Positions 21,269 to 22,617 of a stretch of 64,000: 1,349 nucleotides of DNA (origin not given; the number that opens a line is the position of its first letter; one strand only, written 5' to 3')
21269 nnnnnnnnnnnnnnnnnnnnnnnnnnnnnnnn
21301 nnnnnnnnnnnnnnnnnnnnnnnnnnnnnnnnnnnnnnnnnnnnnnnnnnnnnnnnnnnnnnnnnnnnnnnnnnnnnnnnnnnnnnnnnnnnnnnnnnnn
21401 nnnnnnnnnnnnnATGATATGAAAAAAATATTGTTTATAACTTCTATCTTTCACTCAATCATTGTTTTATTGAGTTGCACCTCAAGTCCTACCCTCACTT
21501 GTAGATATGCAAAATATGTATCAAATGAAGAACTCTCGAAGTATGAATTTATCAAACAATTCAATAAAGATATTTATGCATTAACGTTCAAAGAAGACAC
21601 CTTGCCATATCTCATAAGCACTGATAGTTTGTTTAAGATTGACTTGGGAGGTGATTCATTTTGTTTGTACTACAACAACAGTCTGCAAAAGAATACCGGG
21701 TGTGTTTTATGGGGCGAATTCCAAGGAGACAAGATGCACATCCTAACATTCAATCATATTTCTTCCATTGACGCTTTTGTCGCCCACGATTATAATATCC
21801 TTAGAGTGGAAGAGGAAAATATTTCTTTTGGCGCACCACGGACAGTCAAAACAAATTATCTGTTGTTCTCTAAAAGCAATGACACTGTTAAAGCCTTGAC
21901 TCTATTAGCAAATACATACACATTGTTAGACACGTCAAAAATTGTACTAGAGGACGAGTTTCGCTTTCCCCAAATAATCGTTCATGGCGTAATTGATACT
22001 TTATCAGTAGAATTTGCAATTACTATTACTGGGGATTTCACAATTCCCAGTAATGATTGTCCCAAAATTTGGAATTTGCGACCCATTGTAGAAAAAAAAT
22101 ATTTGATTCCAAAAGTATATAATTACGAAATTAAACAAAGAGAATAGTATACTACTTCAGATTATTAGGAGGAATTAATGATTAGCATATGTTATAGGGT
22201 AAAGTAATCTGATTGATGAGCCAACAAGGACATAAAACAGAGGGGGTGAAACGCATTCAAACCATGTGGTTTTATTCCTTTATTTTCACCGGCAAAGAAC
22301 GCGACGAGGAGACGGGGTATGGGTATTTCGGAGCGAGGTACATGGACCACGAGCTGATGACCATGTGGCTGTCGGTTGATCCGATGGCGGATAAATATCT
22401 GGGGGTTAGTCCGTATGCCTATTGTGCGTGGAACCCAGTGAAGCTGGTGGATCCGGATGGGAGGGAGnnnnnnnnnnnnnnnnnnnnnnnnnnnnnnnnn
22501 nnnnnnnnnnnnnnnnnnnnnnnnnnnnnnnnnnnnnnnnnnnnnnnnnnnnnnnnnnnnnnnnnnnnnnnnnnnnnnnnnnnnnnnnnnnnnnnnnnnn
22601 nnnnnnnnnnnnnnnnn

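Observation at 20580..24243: Array of three orphan Rhs C-terminal toxin cassettes with no Rhs shell gene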

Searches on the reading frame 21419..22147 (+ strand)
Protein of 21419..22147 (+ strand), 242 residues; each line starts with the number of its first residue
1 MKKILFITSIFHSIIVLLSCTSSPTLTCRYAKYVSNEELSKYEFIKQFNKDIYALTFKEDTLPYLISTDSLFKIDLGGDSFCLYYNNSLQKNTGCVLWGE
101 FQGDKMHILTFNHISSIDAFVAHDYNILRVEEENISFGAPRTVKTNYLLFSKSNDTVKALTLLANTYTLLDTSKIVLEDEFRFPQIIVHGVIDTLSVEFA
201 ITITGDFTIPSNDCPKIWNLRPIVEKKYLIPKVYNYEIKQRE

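Call 5: search_protein_families(library=pfam, proteins=[window:21419-22147:+], max_evalue=0.1)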
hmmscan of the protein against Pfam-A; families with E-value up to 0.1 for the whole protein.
window:21419-22147:+ (242 aa): 0 families

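Call 6: search_protein_families(library=ncbifam, proteins=[window:21419-22147:+], max_evalue=0.1)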
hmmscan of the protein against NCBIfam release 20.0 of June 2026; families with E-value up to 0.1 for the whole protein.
window:21419-22147:+ (242 aa): 1 family
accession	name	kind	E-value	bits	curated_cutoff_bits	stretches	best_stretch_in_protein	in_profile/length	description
NF047813.1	LIC13410_lipo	equivalog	0.016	15.3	180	1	1-45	1-47/123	LIC13410 family lipoprotein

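Call 12: find_encoding_contigs(protein=window:21419-22147:+, flank=10000, max_places=10)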
Protein window:21419-22147:+ (242 aa): 5 contigs read that carry it; 4 places shown.
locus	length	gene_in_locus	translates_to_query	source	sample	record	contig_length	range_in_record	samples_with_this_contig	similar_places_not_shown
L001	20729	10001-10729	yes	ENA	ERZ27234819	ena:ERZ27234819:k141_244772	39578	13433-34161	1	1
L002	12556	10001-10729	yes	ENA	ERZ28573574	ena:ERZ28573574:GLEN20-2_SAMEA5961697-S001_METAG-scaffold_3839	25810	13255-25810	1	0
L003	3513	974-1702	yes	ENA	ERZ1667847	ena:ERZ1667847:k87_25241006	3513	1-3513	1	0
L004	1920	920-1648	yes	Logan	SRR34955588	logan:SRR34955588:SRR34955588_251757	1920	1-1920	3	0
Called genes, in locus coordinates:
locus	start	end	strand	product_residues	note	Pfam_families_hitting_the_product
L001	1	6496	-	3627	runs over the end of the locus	PF26766:Choice_anch_L, PF19081:Ig_7 (weak), PF13585:CHU_C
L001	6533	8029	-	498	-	PF00133:tRNA-synt_1 (faint), PF01406:tRNA-synt_1e, PF09334:tRNA-synt_1g (faint), PF09190:DALR_2, PF23493:CysS_C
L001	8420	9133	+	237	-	-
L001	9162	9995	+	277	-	-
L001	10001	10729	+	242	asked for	-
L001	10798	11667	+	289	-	-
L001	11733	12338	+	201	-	-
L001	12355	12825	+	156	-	-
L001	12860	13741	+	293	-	-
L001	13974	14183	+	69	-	PF18962:Por_Secre_tail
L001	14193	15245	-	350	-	PF13685:Fe-ADH_2 (faint), PF01761:DHQ_synthase, PF24621:DHQS_C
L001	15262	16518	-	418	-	PF00696:AA_kinase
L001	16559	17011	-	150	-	PF01668:SmpB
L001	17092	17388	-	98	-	-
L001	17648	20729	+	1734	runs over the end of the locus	PF00801:PKD, PF18911:PKD_4, PF18962:Por_Secre_tail (faint)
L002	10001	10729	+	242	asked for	-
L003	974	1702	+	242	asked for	-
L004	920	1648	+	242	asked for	-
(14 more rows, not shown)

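Call 45: search_protein_families(library=padloc, proteins=[window:21419-22147:+], max_evalue=0.1)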
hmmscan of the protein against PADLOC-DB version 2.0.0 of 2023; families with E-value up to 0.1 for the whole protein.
window:21419-22147:+ (242 aa): 0 families

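Call 94: search_protein_families(library=pfam, proteins=[L089:8054-8911:+, L089:8899-9408:+], max_evalue=0.05)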
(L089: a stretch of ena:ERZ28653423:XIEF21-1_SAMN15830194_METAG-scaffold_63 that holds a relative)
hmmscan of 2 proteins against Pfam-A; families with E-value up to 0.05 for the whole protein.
L089:8054-8911:+ (285 aa): 1 family
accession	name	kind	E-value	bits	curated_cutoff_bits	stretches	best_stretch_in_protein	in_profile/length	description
PF01551.29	Peptidase_M23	-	8.4e-11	42.4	28.7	1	157-247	2-89/96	Peptidase family M23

L089:8899-9408:+ (169 aa): 0 families

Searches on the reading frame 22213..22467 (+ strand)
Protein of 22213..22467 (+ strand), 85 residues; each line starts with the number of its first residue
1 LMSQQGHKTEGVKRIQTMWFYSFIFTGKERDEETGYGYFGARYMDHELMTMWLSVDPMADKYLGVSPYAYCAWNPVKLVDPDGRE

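Call 27: find_related_loci(query=A3, collection=genome_contigs, flank=10000)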
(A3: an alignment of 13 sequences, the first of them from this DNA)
Query A3 (85 aa) in genome_contigs; peptide patterns used: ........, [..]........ (x = any residue, [..] = any of these).
307 stretches matched a pattern; 293 encode a relative of the query (tblastn E <= 1e-3); the best 80 are kept; 75 distinct loci.
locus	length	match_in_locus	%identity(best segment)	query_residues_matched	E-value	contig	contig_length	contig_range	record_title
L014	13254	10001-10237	89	7-85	2e-49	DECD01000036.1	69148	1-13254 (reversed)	MAG TPA_asm: Bacteroidales bacterium UBA2939 UBA2939_contig_345, whole genome shotgun sequence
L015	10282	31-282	77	2-85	1e-46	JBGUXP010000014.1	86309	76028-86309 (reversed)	MAG: Bacteroidales bacterium isolate ruminal_MAG_50 ruminal_MAG_50_contig_0014, whole genome shotgun sequence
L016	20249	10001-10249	82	2-84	7e-46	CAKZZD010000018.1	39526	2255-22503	MAG TPA_asm: uncultured Bacteroidales bacterium isolate ERR1278103_bin.131_CONCOCT_v1.1_MAG genome assembly, contig: ERZ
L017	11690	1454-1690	84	7-85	1e-44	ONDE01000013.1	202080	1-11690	uncultured Bacteroidales bacterium isolate RUG197 genome assembly, contig: scaffold_61, whole genome shotgun sequence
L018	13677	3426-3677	80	2-85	1e-44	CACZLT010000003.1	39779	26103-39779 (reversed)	MAG: uncultured Bacteroidetes bacterium isolate RUG12733 genome assembly, contig: RUG12733_asm_3, whole genome shotgun s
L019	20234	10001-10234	82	8-85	2e-44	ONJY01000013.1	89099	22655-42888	uncultured Bacteroidales bacterium isolate RUG377 genome assembly, contig: scaffold_140, whole genome shotgun sequence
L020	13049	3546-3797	77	2-85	6e-44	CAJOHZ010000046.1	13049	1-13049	uncultured Bacteroidales bacterium isolate Red_deer_4_mag_203 genome assembly, contig: scaffold_7778, whole genome shotg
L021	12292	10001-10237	81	7-85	4e-44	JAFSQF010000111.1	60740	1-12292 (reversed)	MAG: Bacteroidales bacterium isolate RGIG3374 Goat_Reticulum.Co__c2049712, whole genome shotgun sequence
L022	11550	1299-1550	75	2-85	4e-44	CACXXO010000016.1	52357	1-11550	MAG: uncultured Bacteroidetes bacterium isolate RUG11699 genome assembly, contig: RUG11699_asm_16, whole genome shotgun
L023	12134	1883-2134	75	2-85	7e-44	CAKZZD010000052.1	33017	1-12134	MAG TPA_asm: uncultured Bacteroidales bacterium isolate ERR1278103_bin.131_CONCOCT_v1.1_MAG genome assembly, contig: ERZ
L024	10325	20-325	68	1-85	1e-43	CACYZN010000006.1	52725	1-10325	MAG: uncultured Bacteroidetes bacterium isolate RUG12409 genome assembly, contig: RUG12409_asm_6, whole genome shotgun s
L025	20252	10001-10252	76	2-85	3e-43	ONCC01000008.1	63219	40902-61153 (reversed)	uncultured Bacteroidales bacterium isolate RUG156 genome assembly, contig: scaffold_61, whole genome shotgun sequence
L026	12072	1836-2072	77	7-85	2e-43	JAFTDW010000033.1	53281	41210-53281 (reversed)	MAG: Bacteroidales bacterium isolate RGIG3729 Goat_Rumen.Co__c1823957, whole genome shotgun sequence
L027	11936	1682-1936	76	1-85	2e-42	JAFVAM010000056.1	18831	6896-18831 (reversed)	MAG: Bacteroidales bacterium isolate RGIG4993 Roe_deer_Rumen-5__c234743, whole genome shotgun sequence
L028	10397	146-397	77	2-85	9e-43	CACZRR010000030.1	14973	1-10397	MAG: uncultured Bacteroidetes bacterium isolate RUG12890 genome assembly, contig: RUG12890_asm_30, whole genome shotgun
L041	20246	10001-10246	72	2-83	5e-40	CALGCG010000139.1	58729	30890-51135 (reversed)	MAG TPA_asm: uncultured Bacteroidales bacterium isolate SRR6425758_bin.91_CONCOCT_v1.1_MAG genome assembly, contig: ERZ1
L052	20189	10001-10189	92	23-85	9e-39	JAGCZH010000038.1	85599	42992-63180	MAG: Bacteroidales bacterium isolate RGIG10259 Yak_Rumen-5__c2043482, whole genome shotgun sequence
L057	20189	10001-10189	92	23-85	3e-38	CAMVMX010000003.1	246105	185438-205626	MAG TPA_asm: uncultured Bacteroidales bacterium isolate SRR8387719_bin.62_metaWRAP_v1.3_MAG genome assembly, contig: ERZ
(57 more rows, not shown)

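Call 36: search_protein_families(library=pfam, proteins=[L052:1808-10792:+, L052:362-1729:+, L057:1892-10792:+, L057:415-1860:+], max_evalue=0.001)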
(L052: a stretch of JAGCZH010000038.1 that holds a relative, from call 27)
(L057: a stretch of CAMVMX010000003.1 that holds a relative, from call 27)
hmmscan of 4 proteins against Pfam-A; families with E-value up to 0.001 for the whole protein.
L052:1808-10792:+ (2994 aa): 6 families
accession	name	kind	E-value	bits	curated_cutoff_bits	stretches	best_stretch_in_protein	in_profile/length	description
PF05593.20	RHS_repeat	-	6.2e-37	125.7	22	3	2151-2187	1-37/38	RHS Repeat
PF03534.18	SpvB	-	2e-24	86.8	22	1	245-432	3-184/287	Salmonella virulence plasmid 65kDa B protein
PF12256.14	TcdB_toxin_midN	-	3.8e-15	56.1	24.8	1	1586-1699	29-158/181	Insecticide toxin TcdB middle/N-terminal region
PF13517.12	FG-GAP_3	-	1.4e-12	48.5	26.9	0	1591-1630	1-39/61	FG-GAP-like repeat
PF01839.29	FG-GAP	-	4.9e-11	42.7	22.1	0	1589-1603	7-21/37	FG-GAP repeat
PF14891.12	Peptidase_M91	-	2.2e-07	31.8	25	1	2820-2939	3-121/176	Effector protein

L052:362-1729:+ (455 aa): 0 families

L057:1892-10792:+ (2966 aa): 6 families
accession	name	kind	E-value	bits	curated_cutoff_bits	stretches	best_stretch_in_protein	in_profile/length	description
PF03534.18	SpvB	-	1.4e-27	97.1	22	1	235-426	3-185/287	Salmonella virulence plasmid 65kDa B protein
PF05593.20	RHS_repeat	-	1e-26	93.2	22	2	2123-2158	1-36/38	RHS Repeat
PF13517.12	FG-GAP_3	-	1.1e-14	55.2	26.9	0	1552-1593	1-39/61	FG-GAP-like repeat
PF01839.29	FG-GAP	-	2.6e-14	53.2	22.1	0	713-735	3-35/37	FG-GAP repeat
PF12256.14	TcdB_toxin_midN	-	3.3e-12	46.5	24.8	1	1547-1663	29-159/181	Insecticide toxin TcdB middle/N-terminal region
PF14891.12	Peptidase_M91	-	1.1e-06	29.6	25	1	2803-2895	12-108/176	Effector protein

L057:415-1860:+ (481 aa): 1 family
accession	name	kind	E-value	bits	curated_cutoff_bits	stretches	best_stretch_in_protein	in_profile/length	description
PF18962.6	Por_Secre_tail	-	3.7e-08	34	27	1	409-480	1-75/75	Secretion system C-terminal sorting domain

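Call 37: search_protein_families(library=ncbifam, proteins=[L052:1808-10792:+, L052:362-1729:+, L057:415-1860:+], max_evalue=0.001)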
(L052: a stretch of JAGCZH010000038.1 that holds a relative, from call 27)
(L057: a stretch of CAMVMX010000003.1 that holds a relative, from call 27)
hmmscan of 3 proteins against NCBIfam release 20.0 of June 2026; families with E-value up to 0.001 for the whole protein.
L052:1808-10792:+ (2994 aa): 4 families
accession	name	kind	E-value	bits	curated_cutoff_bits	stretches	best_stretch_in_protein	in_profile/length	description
TIGR01643.1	YD_repeat_2x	repeat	2.3e-28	97.5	15.8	2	2151-2192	1-42/42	YD repeat-containing protein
TIGR03696.1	Rhs_assc_core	domain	1.5e-15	57.4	32.5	1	2711-2792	1-75/76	RHS repeat-associated core domain-containing protein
NF041261.1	RHS_core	equivalog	8.9e-14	50.3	2000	1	2135-2267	525-653/1261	RHS element core protein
NF011780.0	PRK15244.1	equivalog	5.1e-09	35.3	1133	1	243-426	30-209/591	SPI-2 type III secretion system effector NAD(+)--protein-arginine ADP-ribosyltransferase SpvB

L052:362-1729:+ (455 aa): 1 family
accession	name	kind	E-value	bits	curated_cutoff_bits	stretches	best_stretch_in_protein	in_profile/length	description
TIGR04183.1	Por_Secre_tail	domain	0.00014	21.8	23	1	383-453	1-70/72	T9SS type A sorting domain-containing protein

L057:415-1860:+ (481 aa): 2 families
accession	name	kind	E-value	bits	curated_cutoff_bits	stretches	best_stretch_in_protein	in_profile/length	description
TIGR04183.1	Por_Secre_tail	domain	2.6e-10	40.1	23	1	409-481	1-72/72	T9SS type A sorting domain-containing protein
NF038113.1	T9SSA_dep_M36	equivalog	0.00011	20.6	885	1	406-481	792-869/869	T9SS-dependent M36 family metallopeptidase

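Call 94: search_protein_families(library=pfam, proteins=[L041:11649-12353:-], max_evalue=0.05)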
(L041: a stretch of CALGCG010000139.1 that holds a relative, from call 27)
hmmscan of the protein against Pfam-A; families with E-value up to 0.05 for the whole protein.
L041:11649-12353:- (234 aa): 1 family
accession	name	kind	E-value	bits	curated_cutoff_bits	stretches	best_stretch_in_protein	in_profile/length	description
PF19781.4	DUF6266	-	1.3e-05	25.3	23.4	1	11-181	4-172/198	Family of unknown function (DUF6266)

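Call 100: find_related_loci(query=A3, collection=viral_contigs, flank=8000)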
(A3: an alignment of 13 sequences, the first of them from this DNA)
Query A3 (85 aa) in viral_contigs; peptide patterns used: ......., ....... (x = any residue, [..] = any of these).
19 stretches matched a pattern, but none encodes a relative of the query by tblastn (E <= 1e-3).
